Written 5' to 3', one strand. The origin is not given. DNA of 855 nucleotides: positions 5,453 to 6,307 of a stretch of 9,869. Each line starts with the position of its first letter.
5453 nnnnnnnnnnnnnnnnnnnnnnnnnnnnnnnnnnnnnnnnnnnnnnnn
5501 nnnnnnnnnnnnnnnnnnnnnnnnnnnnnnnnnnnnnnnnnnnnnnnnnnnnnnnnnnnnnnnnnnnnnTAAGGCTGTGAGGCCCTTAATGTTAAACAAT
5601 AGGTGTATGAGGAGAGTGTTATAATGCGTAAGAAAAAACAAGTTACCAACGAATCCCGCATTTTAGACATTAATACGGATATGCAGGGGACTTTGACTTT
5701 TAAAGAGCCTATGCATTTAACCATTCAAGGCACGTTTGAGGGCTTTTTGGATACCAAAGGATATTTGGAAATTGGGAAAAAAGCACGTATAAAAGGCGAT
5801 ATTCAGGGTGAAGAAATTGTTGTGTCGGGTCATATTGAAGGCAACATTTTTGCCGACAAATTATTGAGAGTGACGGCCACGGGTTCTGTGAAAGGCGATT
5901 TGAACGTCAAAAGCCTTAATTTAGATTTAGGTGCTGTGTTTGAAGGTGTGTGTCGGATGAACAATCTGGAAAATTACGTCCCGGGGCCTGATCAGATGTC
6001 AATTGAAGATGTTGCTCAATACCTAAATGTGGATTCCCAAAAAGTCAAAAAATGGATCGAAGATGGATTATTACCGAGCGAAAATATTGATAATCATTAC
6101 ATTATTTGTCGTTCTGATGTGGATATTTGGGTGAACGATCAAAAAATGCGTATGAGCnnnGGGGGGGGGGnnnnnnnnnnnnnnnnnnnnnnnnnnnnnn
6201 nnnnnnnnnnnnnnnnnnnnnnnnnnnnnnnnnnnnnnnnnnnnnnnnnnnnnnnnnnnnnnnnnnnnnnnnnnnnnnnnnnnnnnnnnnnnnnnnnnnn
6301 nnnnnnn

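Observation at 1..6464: Five-gene same-strand cluster that looks like an uncharacterised cytoskeletal / division / envelope scaffold module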

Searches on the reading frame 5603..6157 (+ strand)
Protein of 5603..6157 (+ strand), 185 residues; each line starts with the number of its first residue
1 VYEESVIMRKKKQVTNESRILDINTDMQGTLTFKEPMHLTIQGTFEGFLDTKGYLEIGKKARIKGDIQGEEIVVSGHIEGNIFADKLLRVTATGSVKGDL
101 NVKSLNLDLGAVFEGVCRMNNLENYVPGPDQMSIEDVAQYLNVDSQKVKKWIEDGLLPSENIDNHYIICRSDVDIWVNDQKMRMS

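Call 5: search_protein_families(library=pfam, proteins=[window:5603-6157:+], max_evalue=0.1)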
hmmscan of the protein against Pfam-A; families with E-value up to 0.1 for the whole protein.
window:5603-6157:+ (185 aa): 7 families
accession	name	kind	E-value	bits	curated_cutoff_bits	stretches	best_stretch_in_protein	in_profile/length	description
PF04519.19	Bactofilin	-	1.4e-22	80.2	27.9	1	21-117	3-97/98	Polymer-forming cytoskeletal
PF12728.13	HTH_17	-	5.1e-10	39.9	27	1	132-180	2-50/51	Helix-turn-helix domain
PF00376.29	MerR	-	0.023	15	28.2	1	133-163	1-32/38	MerR family regulatory protein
PF08281.18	Sigma70_r4_2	-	0.035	14.2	25.7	1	130-153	25-48/54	Sigma-70, region 4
PF21531.3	Rv2175c_wHTH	-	0.038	14.4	27.1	1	132-157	16-41/57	DNA-binding protein Rv2175c, wHTH domain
PF13411.12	MerR_1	-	0.058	14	21.6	1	132-161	1-30/69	MerR HTH family regulatory protein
PF22127.1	NtdA_N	-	0.084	13.1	27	0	62-78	18-34/66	NTD biosynthesis operon protein NtdA, N-terminal domain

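Call 10: find_encoding_contigs(protein=window:5603-6157:+, flank=10000, max_places=10)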
Protein window:5603-6157:+ (185 aa): no gene with exactly this product is on record in the collection.

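Call 13: find_homologous_proteins(query=window:5603-6157:+, max_evalue=0.001)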
Query window:5603-6157:+ (185 aa): 1 proteins with E <= 0.001 among 41 candidates.
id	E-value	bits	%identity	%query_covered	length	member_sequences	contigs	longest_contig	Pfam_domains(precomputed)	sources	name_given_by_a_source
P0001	2.0e-113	395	100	96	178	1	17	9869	PF12728.14,PF04519.20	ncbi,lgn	-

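Call 14: find_encoding_contigs(protein=P0001, flank=10000, max_places=10)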
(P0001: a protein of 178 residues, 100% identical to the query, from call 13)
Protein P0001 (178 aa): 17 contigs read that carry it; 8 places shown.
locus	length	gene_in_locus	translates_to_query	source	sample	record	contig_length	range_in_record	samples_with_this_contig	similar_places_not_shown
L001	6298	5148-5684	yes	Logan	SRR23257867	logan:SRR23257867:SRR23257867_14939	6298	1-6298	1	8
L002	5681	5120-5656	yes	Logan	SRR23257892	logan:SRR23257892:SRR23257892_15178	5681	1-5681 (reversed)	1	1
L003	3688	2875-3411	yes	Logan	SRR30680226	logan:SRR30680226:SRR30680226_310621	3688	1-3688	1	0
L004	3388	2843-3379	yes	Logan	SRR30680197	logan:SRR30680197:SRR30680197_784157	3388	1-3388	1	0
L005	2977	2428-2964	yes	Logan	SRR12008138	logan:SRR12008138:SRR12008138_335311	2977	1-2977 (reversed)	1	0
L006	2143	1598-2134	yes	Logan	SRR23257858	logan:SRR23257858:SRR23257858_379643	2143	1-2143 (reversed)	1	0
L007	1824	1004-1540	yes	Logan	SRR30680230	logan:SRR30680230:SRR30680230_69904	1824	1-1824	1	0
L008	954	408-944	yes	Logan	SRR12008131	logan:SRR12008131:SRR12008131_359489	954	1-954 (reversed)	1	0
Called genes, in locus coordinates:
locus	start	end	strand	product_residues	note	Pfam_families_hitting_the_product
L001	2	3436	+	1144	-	?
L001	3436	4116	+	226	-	PF05036:SPOR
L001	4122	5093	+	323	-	PF07719:TPR_2 (weak), PF00515:TPR_1 (weak), PF00595:PDZ (weak), PF13180:PDZ_2 (faint), PF17820:PDZ_6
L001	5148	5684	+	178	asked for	PF04519:Bactofilin, PF12728:HTH_17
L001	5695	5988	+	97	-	PF12728:HTH_17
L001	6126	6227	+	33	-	-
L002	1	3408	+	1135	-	?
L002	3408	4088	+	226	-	PF05036:SPOR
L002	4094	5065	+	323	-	PF07719:TPR_2 (weak), PF00515:TPR_1 (weak), PF00595:PDZ (weak), PF13180:PDZ_2 (faint), PF17820:PDZ_6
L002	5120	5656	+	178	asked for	PF04519:Bactofilin, PF12728:HTH_17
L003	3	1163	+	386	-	?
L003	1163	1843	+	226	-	PF05036:SPOR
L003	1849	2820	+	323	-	PF07719:TPR_2 (weak), PF00515:TPR_1 (weak), PF00595:PDZ (weak), PF13180:PDZ_2 (faint), PF17820:PDZ_6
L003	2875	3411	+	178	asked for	PF04519:Bactofilin, PF12728:HTH_17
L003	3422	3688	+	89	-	?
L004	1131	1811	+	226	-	PF05036:SPOR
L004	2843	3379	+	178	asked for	PF04519:Bactofilin, PF12728:HTH_17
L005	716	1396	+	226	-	PF05036:SPOR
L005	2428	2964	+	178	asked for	PF04519:Bactofilin, PF12728:HTH_17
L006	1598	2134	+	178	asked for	PF04519:Bactofilin, PF12728:HTH_17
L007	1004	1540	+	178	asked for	PF04519:Bactofilin, PF12728:HTH_17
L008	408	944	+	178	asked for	PF04519:Bactofilin, PF12728:HTH_17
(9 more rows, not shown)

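Call 16: search_protein_families(library=ncbifam, proteins=[window:5603-6157:+], max_evalue=1)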
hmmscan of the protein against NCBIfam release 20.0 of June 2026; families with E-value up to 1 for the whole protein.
window:5603-6157:+ (185 aa): 4 families
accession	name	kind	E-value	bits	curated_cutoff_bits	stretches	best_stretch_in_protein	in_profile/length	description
TIGR01764.1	excise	domain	4.6e-08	33.3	28.8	1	132-177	2-47/49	excisionase family DNA-binding protein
NF047737.1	antiphage_MADS1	equivalog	1.1e-06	28.8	80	1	132-177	4-49/49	methylation-associated defense system helix-turn-helix domain-containing protein MAD1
NF033787.1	HTH_BldC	subfamily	0.011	15.5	77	1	132-159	3-30/49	BldC family transcriptional regulator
NF040990.2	MamR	equivalog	0.075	13.4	100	1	132-173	44-85/91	magnetosome protein MamR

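Call 28: search_protein_representatives(protein=P0001)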
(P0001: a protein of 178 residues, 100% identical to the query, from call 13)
Query: 178 residues. Proteins with E-value up to 0.001 (for the whole library): 8134; up to 1e-10: 204; up to 1e-30: 7. The best 150 are listed.
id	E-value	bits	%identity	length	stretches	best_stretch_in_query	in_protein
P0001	5.0e-114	394.7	100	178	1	1-178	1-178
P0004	8.0e-37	143.4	41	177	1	3-176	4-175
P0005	9.0e-33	130.2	39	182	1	2-175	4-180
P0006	2.1e-32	129.0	43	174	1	2-174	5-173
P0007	2.6e-32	128.7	36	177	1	3-176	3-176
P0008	4.6e-32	127.9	35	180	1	1-175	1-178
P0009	5.4e-31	124.4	35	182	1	9-175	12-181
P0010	5.1e-29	118.0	35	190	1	10-175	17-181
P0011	6.0e-29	117.8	36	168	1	2-172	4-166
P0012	7.8e-29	117.4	36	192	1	6-173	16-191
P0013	1.0e-28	117.1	34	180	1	4-172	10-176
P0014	1.8e-28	116.2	38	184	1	2-173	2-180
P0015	6.3e-27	111.2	52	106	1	71-176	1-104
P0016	4.8e-26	108.3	35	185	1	2-174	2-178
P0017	6.2e-26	108.0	36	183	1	4-173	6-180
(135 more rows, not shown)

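Call 34: find_related_loci(query=A3, collection=genome_contigs, flank=10000)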
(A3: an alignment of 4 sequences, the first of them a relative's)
Query A3 (180 aa) in genome_contigs; peptide patterns used: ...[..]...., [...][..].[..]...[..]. (x = any residue, [..] = any of these).
465 stretches matched a pattern; 392 encode a relative of the query (tblastn E <= 1e-3); the best 80 are kept; 80 distinct loci.
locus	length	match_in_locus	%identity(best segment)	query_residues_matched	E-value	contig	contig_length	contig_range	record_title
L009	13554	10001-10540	83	1-180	4e-94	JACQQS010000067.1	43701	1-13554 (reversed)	MAG: Candidatus Omnitrophota bacterium isolate NC_groundwater_1339_Ag_S-0.2um_49_42 S_p2_S4_coassembly_k141_3347247, who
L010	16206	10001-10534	63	1-180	2e-76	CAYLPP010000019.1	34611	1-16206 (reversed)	MAG TPA_asm: uncultured bacterium isolate SRP342105_co1_308 genome assembly, contig: NODE_1588_length_34611_cov_9.403461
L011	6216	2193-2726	62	1-180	2e-75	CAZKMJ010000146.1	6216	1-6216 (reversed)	MAG TPA_asm: uncultured bacterium isolate SRP342105_co1_334 genome assembly, contig: NODE_17904_length_6216_cov_4.460315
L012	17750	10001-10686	64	1-180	6e-75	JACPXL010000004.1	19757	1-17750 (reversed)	MAG: Candidatus Omnitrophota bacterium isolate NC_groundwater_836_Pr1_B-0.1um_47_21 Montesol18_Bp1_scaffold_115138, whol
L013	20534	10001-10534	63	1-180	2e-73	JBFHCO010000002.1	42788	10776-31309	MAG: Candidatus Omnitrophota bacterium isolate Mix_sand06.2021.04.Z.81 k141_3659647_length_42788_cov_11.9275, whole geno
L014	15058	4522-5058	62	1-180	2e-73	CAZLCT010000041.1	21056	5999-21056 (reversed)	MAG TPA_asm: uncultured bacterium isolate binchicken_co256_57 genome assembly, contig: NODE_4998_length_21056_cov_5.5972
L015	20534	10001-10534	60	1-180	7e-72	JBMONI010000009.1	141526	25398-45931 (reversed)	MAG: Candidatus Omnitrophota bacterium isolate Betzabe_MAG072 MAG072_9, whole genome shotgun sequence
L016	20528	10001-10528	60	1-178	7e-72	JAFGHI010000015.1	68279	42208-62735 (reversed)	MAG: Candidatus Omnitrophota bacterium isolate Zod_Metabat.1447 k87_3521130, whole genome shotgun sequence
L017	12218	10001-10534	61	1-180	8e-72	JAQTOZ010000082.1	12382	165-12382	MAG: Candidatus Omnitrophota bacterium isolate STB_104 NODE_12845_length_12382_cov_2.896858_Sandtown_B, whole genome sho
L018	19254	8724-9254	62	1-180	1e-71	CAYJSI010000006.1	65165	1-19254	MAG TPA_asm: uncultured bacterium isolate ERP125453_co1_405 genome assembly, contig: NODE_261_length_65165_cov_11.193718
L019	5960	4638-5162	60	4-180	1e-71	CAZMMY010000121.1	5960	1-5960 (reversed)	MAG TPA_asm: uncultured bacterium isolate SRP342105_co1_337 genome assembly, contig: NODE_18982_length_5960_cov_3.415241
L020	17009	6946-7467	61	1-178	2e-71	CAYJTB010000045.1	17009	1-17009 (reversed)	MAG TPA_asm: uncultured bacterium isolate ERP125453_co1_402 genome assembly, contig: NODE_3441_length_17009_cov_8.927510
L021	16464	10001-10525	61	1-180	4e-71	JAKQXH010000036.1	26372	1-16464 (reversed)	MAG: Candidatus Omnitrophota bacterium isolate USST_metabat.84_sub k141_764566, whole genome shotgun sequence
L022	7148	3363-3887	63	1-178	4e-71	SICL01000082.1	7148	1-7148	MAG: Candidatus Taenariivivens baikalensis isolate Baikal-deep-G204 BACOMB-C49061, whole genome shotgun sequence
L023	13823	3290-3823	60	1-180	5e-71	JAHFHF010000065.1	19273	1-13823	MAG: Candidatus Omnitrophota bacterium isolate nzgw332 NODE_1222_length_19274_cov_3.601525, whole genome shotgun sequenc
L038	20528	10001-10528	59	1-179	2e-68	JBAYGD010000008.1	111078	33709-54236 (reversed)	MAG: Candidatus Omnitrophota bacterium isolate SO_2016_GW1_117 scaffold00400_OW334_2016, whole genome shotgun sequence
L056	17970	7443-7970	57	3-178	4e-66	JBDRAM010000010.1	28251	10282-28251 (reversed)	MAG: Candidatus Omnitrophota bacterium isolate MEGAHIT-group-1.1003 k141_7100334, whole genome shotgun sequence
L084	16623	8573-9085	51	1-177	2e-59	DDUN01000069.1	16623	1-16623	MAG TPA_asm: Candidatus Omnitrophica bacterium UBA2337 UBA2337_contig_11901, whole genome shotgun sequence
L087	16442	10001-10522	53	3-178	6e-59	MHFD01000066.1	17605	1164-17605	MAG: Omnitrophica bacterium RBG_13_46_9 RBG_13_scaffold_4733, whole genome shotgun sequence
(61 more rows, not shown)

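Call 39: search_protein_families(library=pfam, proteins=[L056:6776-7219:+, L056:8109-8438:+, L056:8438-9418:+, L056:9428-10018:+, L056:10105-10740:+, L056:10848-13505:+, L087:8915-9901:+, L087:12259-12627:+, L087:12866-15535:+, L056:5688-6704:+], max_evalue=0.001)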
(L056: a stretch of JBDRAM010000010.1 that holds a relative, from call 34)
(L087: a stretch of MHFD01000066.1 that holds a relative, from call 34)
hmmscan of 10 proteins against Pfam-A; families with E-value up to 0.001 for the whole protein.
L056:6776-7219:+ (148 aa): 1 family
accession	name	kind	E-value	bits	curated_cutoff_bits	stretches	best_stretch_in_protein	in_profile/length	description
PF02308.21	MgtC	-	1.2e-41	142.2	31.4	1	11-138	1-120/121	MgtC family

L056:8109-8438:+ (110 aa): 1 family
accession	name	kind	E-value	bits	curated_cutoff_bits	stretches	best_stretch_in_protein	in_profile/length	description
PF12728.13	HTH_17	-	1.4e-09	38.5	27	1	5-55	1-50/51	Helix-turn-helix domain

L056:8438-9418:+ (327 aa): 3 families
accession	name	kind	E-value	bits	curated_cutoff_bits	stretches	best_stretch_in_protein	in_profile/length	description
PF17820.7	PDZ_6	-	1.2e-12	47.8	27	1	263-315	1-50/54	PDZ domain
PF00595.29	PDZ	-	3.6e-12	46.9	23.2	1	250-317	11-80/81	PDZ domain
PF13180.12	PDZ_2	-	5.7e-08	33.4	27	1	251-320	3-70/80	PDZ domain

L056:9428-10018:+ (197 aa): 1 family
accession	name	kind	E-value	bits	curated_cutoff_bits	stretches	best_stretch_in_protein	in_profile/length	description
PF00672.30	HAMP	-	2e-07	31.6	25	1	89-139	2-52/53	HAMP domain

L056:10105-10740:+ (212 aa): 3 families
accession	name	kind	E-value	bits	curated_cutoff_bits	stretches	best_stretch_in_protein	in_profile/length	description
PF07719.23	TPR_2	-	3.7e-05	23.9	27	0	65-93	5-33/34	Tetratricopeptide repeat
PF00515.34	TPR_1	-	0.00064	19.9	27.8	0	67-94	7-34/34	Tetratricopeptide repeat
PF13428.12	TPR_14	-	0.00095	20.1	23.5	0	67-97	7-37/44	Tetratricopeptide repeat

L056:10848-13505:+ (886 aa): 5 families
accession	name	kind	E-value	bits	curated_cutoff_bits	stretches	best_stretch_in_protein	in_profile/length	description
PF00476.26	DNA_pol_A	-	4.7e-164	546.3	34.3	1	510-885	2-380/381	DNA polymerase family A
PF02739.22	5_3_exonuc_N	-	1.5e-63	213.9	34.3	1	6-169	1-164/164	5'-3' exonuclease, N-terminal resolvase-like domain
PF01367.25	5_3_exonuc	-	2.6e-32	111.6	40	1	170-265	1-96/97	5'-3' exonuclease, C-terminal SAM fold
PF01612.26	DNA_pol_A_exo1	-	2.2e-24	86.7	23.6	1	294-477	1-172/173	3'-5' exonuclease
PF22619.2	DNA_polI_exo1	-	2e-15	57.3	27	1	321-444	4-118/140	DNA polymerase I, ribonuclease H-like domain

L087:8915-9901:+ (329 aa): 2 families
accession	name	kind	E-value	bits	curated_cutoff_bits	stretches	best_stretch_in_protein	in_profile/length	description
PF00814.31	TsaD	-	5.7e-86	288.9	24.8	1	23-318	2-263/264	tRNA N6-adenosine threonylcarbamoyltransferase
PF22521.2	HypF_C_2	-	2.1e-08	34.7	27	1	236-306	158-228/241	Carbamoyltransferase, Kae1-like Domain, second subdomain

L087:12259-12627:+ (123 aa): 1 family
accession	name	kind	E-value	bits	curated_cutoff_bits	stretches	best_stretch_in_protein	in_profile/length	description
PF00672.30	HAMP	-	1e-07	32.6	25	1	67-116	2-51/53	HAMP domain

L087:12866-15535:+ (890 aa): 5 families
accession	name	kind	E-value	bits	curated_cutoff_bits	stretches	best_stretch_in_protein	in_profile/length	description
PF00476.26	DNA_pol_A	-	1e-159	532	34.3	1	511-884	3-381/381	DNA polymerase family A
PF02739.22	5_3_exonuc_N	-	3.1e-61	206.3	34.3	1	8-171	1-164/164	5'-3' exonuclease, N-terminal resolvase-like domain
PF01367.25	5_3_exonuc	-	6.3e-35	120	40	1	173-267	2-96/97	5'-3' exonuclease, C-terminal SAM fold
PF01612.26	DNA_pol_A_exo1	-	3.2e-27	95.9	23.6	1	297-477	2-172/173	3'-5' exonuclease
PF22619.2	DNA_polI_exo1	-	2.8e-15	56.8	27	1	328-445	9-119/140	DNA polymerase I, ribonuclease H-like domain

L056:5688-6704:+ (339 aa): 2 families
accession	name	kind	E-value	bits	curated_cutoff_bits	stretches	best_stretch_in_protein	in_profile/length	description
PF00814.31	TsaD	-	5.8e-92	308.6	24.8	1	26-311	1-263/264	tRNA N6-adenosine threonylcarbamoyltransferase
PF22521.2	HypF_C_2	-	1.4e-07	32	27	1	225-299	154-228/241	Carbamoyltransferase, Kae1-like Domain, second subdomain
